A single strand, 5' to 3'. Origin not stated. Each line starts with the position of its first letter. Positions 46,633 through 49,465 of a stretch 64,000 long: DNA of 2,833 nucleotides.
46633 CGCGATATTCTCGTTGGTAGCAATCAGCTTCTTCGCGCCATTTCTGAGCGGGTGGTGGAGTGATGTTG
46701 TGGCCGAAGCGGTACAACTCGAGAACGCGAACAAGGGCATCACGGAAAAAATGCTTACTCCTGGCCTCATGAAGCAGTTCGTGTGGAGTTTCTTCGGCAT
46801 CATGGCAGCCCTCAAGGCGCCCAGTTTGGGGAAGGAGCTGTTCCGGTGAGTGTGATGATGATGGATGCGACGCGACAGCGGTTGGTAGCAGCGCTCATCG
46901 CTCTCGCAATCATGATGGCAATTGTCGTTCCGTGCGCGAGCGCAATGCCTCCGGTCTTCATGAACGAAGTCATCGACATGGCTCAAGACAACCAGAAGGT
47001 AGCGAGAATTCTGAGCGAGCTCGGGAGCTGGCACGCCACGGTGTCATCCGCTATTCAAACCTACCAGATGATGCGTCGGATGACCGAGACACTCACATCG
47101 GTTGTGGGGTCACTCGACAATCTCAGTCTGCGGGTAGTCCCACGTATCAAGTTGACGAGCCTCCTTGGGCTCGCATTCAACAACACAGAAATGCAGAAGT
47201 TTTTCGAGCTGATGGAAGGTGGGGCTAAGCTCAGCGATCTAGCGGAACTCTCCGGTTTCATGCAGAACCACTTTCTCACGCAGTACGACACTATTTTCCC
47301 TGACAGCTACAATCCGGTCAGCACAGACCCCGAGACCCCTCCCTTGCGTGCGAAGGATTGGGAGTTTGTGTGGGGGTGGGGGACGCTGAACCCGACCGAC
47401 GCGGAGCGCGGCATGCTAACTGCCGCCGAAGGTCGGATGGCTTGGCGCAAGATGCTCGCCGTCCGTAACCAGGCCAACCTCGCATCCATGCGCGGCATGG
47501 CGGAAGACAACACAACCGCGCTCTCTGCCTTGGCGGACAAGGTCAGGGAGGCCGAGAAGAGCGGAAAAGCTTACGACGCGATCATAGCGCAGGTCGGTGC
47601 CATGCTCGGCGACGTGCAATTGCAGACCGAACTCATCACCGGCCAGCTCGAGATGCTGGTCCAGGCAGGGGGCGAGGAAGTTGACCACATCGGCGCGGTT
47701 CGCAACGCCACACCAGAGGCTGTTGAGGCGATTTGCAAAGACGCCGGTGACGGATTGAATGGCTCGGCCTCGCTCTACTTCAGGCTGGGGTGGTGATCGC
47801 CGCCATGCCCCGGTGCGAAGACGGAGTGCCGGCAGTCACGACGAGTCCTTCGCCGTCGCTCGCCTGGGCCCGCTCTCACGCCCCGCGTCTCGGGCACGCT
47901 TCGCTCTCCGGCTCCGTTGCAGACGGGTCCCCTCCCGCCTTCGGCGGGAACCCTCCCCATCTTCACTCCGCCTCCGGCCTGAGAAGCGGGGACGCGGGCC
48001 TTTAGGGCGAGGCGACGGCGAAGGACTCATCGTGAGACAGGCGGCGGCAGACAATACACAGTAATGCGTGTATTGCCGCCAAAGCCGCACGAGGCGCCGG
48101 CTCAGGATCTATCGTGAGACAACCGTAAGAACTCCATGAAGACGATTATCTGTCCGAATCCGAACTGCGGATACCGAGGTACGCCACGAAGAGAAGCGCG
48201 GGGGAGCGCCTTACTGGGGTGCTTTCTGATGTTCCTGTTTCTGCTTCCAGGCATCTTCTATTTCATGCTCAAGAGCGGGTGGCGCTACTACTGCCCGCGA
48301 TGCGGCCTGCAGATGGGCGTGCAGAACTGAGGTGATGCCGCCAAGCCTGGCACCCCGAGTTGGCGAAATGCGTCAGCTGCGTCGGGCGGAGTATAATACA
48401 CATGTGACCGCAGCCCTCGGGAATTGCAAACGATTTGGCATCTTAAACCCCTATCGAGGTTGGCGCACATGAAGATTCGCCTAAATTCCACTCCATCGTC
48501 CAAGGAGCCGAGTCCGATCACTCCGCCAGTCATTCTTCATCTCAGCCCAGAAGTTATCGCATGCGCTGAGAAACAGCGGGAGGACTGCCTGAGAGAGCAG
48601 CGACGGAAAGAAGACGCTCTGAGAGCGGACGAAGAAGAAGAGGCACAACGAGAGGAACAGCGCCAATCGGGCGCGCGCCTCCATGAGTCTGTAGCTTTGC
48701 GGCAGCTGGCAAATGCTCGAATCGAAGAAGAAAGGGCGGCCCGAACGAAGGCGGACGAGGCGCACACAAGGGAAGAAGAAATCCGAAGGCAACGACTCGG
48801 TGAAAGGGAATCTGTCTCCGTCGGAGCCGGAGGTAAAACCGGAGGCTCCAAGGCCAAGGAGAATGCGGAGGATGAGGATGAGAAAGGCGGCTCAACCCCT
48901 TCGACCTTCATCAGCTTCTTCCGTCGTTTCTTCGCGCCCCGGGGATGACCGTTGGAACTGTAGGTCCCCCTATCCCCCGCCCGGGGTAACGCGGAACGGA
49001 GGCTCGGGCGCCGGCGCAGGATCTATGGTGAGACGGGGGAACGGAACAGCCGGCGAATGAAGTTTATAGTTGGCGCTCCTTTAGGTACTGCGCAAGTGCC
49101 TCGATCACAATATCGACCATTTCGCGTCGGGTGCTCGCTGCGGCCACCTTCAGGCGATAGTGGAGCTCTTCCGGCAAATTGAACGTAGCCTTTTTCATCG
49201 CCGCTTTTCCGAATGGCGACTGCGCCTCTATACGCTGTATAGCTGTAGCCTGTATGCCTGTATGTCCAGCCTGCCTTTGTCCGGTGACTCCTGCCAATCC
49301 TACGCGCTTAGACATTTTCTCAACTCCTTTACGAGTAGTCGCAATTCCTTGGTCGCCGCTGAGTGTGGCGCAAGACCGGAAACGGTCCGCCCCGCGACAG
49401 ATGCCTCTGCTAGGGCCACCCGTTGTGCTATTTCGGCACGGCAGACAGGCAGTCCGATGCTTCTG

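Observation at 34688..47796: Mobilization genes without a mating channel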

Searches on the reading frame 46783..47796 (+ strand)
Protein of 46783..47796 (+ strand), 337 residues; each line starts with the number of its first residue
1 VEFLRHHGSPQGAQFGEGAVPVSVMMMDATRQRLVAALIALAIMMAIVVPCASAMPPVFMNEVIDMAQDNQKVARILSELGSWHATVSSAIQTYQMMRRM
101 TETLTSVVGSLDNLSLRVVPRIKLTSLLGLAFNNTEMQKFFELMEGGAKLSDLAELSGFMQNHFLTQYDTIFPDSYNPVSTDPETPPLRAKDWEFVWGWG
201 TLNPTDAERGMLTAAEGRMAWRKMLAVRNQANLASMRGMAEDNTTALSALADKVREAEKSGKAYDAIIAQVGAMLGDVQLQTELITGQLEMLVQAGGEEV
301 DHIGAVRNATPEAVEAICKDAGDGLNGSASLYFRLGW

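Call 5: search_protein_families(library=pfam, proteins=[window:46783-47796:+], max_evalue=0.01)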
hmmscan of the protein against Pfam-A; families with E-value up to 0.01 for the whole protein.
window:46783-47796:+ (337 aa): 0 families

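Call 7: search_protein_families(library=ncbifam, proteins=[window:46783-47796:+], max_evalue=0.01)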
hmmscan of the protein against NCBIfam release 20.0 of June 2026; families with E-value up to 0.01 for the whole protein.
window:46783-47796:+ (337 aa): 0 families

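Call 51: find_homologous_proteins(query=window:46855-47796:+, max_evalue=0.01)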
Query window:46855-47796:+ (313 aa): 1 proteins with E <= 0.01 among 4469 candidates.
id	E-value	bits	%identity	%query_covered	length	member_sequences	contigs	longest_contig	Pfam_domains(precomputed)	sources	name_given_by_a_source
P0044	7.6e-202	687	100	100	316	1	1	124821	-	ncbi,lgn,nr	ncbi:MAG: hypothetical protein HYX75_15165 [Acidobacteria bacterium]|nr:hypothetical protein [Acidob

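Call 62: search_protein_families(library=pfam, proteins=[window:46855-47796:+], max_evalue=10)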
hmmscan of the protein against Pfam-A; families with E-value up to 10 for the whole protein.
window:46855-47796:+ (313 aa): 3 families
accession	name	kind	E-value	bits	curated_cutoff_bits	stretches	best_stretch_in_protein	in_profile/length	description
PF21829.1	DUF6889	-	0.028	14.6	23.9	1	36-50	19-33/40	Family of unknown function (DUF6889)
PF10046.14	BLOC1_2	-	0.13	13.1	33.4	1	37-92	34-89/96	Biogenesis of lysosome-related organelles complex-1 subunit 2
PF17316.7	Perilipin_2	-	0.25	11.2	30.1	1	67-106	42-81/253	Perilipin protein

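Call 70: predict_structure(protein=window:46855-47796:+)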
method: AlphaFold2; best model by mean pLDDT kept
length: 313 residues; sequences in the alignment: 1
mean_pLDDT: 39.6   pTM: 0.32
mean pLDDT of the five models: 39.6, 38.7, 37.1, 36.4, 35.3
residues with pLDDT >= 90: 0; 70-90: 0; 50-70: 30; < 50: 283
segments of 3 or more residues with pLDDT < 50: 1-9, 18-216, 243-245, 247-249, 251-313
pLDDT, mean of each block of 10 residues (from residue 1): 44 47 36 33 35 38 42 47 45 29 35 41 34 36 32 34 35 32 38 40 41 50 57 57 48 46 43 33 37 39 30 26
secondary structure, 60 per line:
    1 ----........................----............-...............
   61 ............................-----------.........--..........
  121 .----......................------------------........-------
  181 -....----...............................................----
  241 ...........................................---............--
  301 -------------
elements in order: H5-28 H33-44 H46-88 H100-108 H111-121 H126-147 H166-173 H182-185 H190-236 H241-283 H287-298

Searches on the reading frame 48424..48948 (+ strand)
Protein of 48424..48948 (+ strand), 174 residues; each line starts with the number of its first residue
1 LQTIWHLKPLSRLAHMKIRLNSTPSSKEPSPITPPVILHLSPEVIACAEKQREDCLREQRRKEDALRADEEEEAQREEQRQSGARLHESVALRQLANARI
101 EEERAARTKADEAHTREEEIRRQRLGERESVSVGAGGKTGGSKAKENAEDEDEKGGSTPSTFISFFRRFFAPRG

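Call 6: search_protein_families(library=pfam, proteins=[window:48424-48948:+], max_evalue=0.01)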
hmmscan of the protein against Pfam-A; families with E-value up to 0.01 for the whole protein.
window:48424-48948:+ (174 aa): 0 families

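Call 7: search_protein_families(library=ncbifam, proteins=[window:48424-48948:+], max_evalue=0.01)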
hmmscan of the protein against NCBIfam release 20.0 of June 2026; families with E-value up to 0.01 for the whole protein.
window:48424-48948:+ (174 aa): 0 families

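Call 62: search_protein_families(library=pfam, proteins=[window:48424-48948:+], max_evalue=10)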
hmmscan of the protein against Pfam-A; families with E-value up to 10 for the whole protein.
window:48424-48948:+ (174 aa): 4 families
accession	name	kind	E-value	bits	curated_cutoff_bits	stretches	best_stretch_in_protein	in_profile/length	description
PF07767.16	Nop53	-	1.2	8.9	24.9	1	49-127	280-362/399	Nop53 (60S ribosomal biogenesis)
PF15928.10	DUF4746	-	1.4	8.8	27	1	28-122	49-143/297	Domain of unknown function (DUF4746)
PF06936.16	Selenoprotein_S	-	3.3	8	29.8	1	60-158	55-149/192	Selenoprotein S (SelS)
PF14943.11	MRP-S26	-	7.7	6.8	27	0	58-128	49-115/168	Mitochondrial ribosome subunit S26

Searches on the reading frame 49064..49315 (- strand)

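Call 44: search_protein_families(library=pfam, proteins=[window:49064-49315:-], max_evalue=0.01)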
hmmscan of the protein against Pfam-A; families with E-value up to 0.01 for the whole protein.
window:49064-49315:- (83 aa): 3 families
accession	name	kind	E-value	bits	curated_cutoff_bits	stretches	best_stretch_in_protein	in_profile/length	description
PF21432.3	56B_RHH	-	6e-05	23.4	27.2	1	50-79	2-31/32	56B-like, Ribbon-helix-helix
PF09274.16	ParG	-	0.00075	20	21.4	1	32-81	26-75/76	ParG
PF22513.2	FitA-like_RHH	-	0.0042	17.4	27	1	46-71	7-32/39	Antitoxin FitA-like, ribbon-helix-helix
